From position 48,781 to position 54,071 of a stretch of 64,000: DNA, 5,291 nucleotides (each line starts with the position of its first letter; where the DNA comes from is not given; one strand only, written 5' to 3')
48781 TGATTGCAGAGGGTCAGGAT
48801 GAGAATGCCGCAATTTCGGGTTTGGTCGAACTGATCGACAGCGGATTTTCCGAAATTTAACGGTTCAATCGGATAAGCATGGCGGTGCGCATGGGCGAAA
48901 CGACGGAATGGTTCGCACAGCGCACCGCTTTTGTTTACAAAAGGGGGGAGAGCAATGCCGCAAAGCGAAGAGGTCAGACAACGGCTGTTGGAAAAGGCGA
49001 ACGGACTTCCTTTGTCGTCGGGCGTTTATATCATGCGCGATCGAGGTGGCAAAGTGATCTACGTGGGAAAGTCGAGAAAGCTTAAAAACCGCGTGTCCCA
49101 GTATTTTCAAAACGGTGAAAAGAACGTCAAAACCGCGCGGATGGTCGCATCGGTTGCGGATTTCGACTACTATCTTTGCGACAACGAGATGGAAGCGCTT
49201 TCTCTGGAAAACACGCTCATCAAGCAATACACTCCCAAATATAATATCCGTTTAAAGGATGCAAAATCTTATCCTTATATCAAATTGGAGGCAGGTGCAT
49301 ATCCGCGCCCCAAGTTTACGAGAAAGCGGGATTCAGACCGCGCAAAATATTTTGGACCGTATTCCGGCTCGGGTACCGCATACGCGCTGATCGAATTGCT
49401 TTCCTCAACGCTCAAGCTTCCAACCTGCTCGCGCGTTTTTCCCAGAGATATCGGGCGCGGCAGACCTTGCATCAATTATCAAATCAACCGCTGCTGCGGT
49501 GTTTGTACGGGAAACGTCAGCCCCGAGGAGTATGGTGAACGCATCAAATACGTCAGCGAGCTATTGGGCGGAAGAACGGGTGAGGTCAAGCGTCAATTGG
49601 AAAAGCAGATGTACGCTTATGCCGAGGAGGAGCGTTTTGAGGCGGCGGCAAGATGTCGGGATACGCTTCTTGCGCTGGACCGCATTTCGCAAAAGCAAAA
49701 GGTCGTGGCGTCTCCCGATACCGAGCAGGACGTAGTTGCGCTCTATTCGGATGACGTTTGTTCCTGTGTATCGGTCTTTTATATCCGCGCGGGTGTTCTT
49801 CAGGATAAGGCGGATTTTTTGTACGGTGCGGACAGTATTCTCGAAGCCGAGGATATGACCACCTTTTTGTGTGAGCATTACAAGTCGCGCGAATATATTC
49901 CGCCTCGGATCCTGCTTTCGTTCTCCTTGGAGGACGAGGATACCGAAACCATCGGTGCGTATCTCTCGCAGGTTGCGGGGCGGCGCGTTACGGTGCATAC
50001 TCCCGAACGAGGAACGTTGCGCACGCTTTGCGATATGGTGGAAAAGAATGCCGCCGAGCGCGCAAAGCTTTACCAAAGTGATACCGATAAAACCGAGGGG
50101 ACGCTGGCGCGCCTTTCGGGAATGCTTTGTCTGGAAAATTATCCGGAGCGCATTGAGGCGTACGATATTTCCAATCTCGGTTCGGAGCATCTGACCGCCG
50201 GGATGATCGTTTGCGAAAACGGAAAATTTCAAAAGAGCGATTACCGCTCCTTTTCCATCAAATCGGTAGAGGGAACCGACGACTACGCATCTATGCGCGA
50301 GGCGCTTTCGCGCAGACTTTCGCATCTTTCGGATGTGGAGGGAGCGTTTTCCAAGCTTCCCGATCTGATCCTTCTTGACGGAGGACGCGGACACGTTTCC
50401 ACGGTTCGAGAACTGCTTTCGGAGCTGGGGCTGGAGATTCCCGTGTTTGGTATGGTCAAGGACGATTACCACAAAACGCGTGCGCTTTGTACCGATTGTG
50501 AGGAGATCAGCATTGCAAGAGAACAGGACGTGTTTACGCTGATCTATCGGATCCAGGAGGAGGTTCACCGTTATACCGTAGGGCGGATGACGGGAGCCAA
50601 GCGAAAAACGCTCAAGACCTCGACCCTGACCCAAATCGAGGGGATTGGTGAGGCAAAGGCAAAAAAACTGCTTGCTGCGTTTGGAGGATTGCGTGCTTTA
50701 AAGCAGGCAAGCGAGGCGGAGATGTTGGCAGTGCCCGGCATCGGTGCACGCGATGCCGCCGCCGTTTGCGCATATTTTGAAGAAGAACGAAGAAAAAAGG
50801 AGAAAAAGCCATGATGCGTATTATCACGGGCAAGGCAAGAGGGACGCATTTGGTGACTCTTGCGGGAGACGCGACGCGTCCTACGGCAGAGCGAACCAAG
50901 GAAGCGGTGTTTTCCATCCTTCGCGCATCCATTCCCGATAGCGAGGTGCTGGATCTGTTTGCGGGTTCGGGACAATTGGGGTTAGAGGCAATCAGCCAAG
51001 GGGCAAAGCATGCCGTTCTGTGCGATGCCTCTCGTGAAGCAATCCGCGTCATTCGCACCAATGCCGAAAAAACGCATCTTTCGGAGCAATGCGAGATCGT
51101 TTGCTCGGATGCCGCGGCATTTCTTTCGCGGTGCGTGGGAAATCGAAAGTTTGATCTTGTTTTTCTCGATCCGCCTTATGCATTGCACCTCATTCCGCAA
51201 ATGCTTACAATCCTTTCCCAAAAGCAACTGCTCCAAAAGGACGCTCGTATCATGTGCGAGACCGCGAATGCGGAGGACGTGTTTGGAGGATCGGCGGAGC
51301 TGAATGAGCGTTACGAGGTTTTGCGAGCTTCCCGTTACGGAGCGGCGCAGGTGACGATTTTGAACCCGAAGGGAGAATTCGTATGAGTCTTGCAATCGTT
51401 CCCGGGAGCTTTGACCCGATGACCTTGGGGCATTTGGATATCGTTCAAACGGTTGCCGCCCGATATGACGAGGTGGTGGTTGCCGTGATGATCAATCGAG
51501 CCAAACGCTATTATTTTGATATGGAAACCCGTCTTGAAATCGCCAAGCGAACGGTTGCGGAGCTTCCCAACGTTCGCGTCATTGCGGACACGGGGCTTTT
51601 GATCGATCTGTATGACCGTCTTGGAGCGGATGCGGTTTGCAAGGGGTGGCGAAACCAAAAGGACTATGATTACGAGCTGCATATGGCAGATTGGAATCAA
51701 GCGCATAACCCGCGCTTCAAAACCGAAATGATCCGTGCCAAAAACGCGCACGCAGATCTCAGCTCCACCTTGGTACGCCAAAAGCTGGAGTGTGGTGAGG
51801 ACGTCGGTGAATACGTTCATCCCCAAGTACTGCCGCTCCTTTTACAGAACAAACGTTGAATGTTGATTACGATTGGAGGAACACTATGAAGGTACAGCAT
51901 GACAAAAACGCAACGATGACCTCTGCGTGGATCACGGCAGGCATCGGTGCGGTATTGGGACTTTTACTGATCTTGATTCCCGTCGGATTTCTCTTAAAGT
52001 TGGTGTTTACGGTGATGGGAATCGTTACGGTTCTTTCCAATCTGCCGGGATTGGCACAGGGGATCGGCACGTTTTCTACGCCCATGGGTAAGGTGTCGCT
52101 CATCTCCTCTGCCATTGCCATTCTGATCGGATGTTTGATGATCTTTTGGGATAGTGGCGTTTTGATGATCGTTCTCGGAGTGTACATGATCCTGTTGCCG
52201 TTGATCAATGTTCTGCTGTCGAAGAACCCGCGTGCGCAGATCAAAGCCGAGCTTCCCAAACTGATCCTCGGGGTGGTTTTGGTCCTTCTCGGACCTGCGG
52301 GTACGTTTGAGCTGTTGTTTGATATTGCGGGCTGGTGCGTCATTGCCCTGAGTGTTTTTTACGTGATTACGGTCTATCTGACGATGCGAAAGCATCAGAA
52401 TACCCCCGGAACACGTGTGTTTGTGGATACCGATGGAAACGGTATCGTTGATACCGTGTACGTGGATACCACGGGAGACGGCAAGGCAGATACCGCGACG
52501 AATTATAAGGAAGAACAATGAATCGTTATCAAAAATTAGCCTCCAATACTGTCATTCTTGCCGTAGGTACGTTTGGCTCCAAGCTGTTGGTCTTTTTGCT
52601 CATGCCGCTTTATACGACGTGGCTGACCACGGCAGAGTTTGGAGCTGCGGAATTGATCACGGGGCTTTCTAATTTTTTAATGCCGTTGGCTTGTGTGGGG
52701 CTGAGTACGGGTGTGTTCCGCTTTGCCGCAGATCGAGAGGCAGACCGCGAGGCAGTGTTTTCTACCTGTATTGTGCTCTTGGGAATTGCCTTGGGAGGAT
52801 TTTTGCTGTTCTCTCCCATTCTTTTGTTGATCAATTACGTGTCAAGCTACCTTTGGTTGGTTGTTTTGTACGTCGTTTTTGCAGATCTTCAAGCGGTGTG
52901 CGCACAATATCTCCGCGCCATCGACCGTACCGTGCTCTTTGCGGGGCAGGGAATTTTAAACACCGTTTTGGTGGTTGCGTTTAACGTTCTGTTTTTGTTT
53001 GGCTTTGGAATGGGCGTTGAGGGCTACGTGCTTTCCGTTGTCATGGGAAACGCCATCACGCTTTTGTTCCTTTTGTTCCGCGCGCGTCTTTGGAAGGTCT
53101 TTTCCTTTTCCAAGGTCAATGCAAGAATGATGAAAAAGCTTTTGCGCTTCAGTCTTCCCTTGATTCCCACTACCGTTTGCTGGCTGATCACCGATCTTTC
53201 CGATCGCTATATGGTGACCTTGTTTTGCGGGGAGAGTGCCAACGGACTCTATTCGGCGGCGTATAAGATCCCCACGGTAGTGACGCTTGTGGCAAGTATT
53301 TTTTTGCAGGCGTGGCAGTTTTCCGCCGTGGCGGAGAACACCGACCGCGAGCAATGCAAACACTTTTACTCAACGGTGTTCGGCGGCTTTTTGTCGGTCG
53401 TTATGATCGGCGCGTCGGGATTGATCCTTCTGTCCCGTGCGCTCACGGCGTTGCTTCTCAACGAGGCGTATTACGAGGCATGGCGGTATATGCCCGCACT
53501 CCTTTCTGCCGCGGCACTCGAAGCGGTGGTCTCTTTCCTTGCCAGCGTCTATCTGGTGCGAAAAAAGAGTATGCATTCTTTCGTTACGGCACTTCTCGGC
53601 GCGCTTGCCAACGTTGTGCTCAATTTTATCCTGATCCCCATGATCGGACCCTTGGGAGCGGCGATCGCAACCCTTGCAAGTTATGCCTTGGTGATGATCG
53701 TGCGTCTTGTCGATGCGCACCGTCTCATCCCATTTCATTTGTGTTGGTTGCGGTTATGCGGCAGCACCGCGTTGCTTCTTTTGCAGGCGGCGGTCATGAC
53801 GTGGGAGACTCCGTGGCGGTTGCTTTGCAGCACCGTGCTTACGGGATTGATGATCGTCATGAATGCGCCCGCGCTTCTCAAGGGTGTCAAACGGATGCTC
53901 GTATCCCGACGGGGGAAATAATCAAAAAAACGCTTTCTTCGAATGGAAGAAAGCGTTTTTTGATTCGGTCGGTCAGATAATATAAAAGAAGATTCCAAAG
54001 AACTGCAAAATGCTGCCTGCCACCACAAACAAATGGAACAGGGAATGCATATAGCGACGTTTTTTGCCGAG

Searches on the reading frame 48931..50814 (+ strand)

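Call 40: search_protein_families(library=ncbifam, proteins=[window:48931-50814:+], max_evalue=1e-8)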
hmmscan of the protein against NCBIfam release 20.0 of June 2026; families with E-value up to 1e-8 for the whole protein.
window:48931-50814:+ (627 aa): 14 families
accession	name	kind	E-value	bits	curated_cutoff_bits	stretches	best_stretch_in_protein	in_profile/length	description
TIGR00194.1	uvrC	equivalog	1e-154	516.4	285.45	1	20-597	2-574/574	excinuclease ABC subunit UvrC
NF011263.0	PRK14669.1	equivalog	2e-126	423.1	1108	1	19-624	3-610/624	excinuclease ABC subunit C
NF001824.0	PRK00558.1-5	equivalog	4.1e-121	405.4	451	1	22-619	10-647/652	excinuclease ABC subunit UvrC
NF011261.0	PRK14667.1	equivalog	5.1e-101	338.9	818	1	20-604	7-553/567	excinuclease ABC subunit C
NF011260.0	PRK14666.1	equivalog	1.8e-98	331.1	649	3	25-339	8-323/698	excinuclease ABC subunit C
NF011266.0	PRK14672.1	equivalog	9.1e-90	301.9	1504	2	12-355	4-335/691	excinuclease ABC subunit C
NF011262.0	PRK14668.1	equivalog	2.6e-86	290.3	544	1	19-612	6-573/577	excinuclease ABC subunit C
NF011264.0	PRK14670.1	equivalog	1e-76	258.5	1021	1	17-618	6-591/602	excinuclease ABC subunit C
NF005906.0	PRK07883.1-4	equivalog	3.3e-64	217.2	495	1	13-374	202-555/563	DEDD exonuclease domain-containing protein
NF005907.0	PRK07883.1-5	equivalog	1.1e-49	169.4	454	1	14-358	217-552/584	DEDD exonuclease domain-containing protein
NF005905.0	PRK07883.1-3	equivalog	9.8e-42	143.3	508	1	16-263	215-458/581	DEDD exonuclease domain-containing protein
NF005903.0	PRK07883.1-1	equivalog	6.6e-32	110.7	1038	1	13-288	232-502/642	DEDD exonuclease domain-containing protein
NF005904.0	PRK07883.1-2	equivalog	8.2e-32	110.2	969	1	15-290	218-492/584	DEDD exonuclease domain-containing protein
NF007833.0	PRK10545.1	equivalog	8.8e-18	64.5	367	1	18-207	23-208/289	excinuclease Cho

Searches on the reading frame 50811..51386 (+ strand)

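Call 40: search_protein_families(library=ncbifam, proteins=[window:50811-51386:+], max_evalue=1e-8)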
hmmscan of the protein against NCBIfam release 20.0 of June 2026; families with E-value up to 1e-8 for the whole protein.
window:50811-51386:+ (191 aa): 5 families
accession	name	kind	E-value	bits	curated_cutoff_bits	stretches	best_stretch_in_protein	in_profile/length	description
TIGR00095.1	TIGR00095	equivalog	1.3e-40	139.1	117.5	1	2-182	12-189/194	16S rRNA (guanine(966)-N(2))-methyltransferase RsmD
NF008157.0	PRK10909.1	equivalog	5.2e-29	101.5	302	1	2-154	13-162/199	16S rRNA (guanine(966)-N(2))-methyltransferase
NF046099.1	RSP_2647_MTase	equivalog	8.3e-11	41.3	600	1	42-122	217-298/391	RSP_2647 family RNA methyltransferase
TIGR03534.1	RF_mod_PrmC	equivalog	1.3e-10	41.1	199.1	1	35-123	79-166/253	peptide chain release factor N(5)-glutamine methyltransferase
TIGR03533.1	L3_gln_methyl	equivalog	4.6e-09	36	229.7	1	43-124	122-200/284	50S ribosomal protein L3 N(5)-glutamine methyltransferase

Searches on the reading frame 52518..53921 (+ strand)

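Call 40: search_protein_families(library=ncbifam, proteins=[window:52518-53921:+], max_evalue=1e-8)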
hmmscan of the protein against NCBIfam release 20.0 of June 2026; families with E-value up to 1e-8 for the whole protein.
window:52518-53921:+ (467 aa): 1 family
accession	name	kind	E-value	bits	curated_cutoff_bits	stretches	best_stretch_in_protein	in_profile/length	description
NF050818.1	PolSacchBiosHfsF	equivalog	1.6e-10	40.6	700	1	27-427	22-431/468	polysaccharide biosynthesis protein HfsF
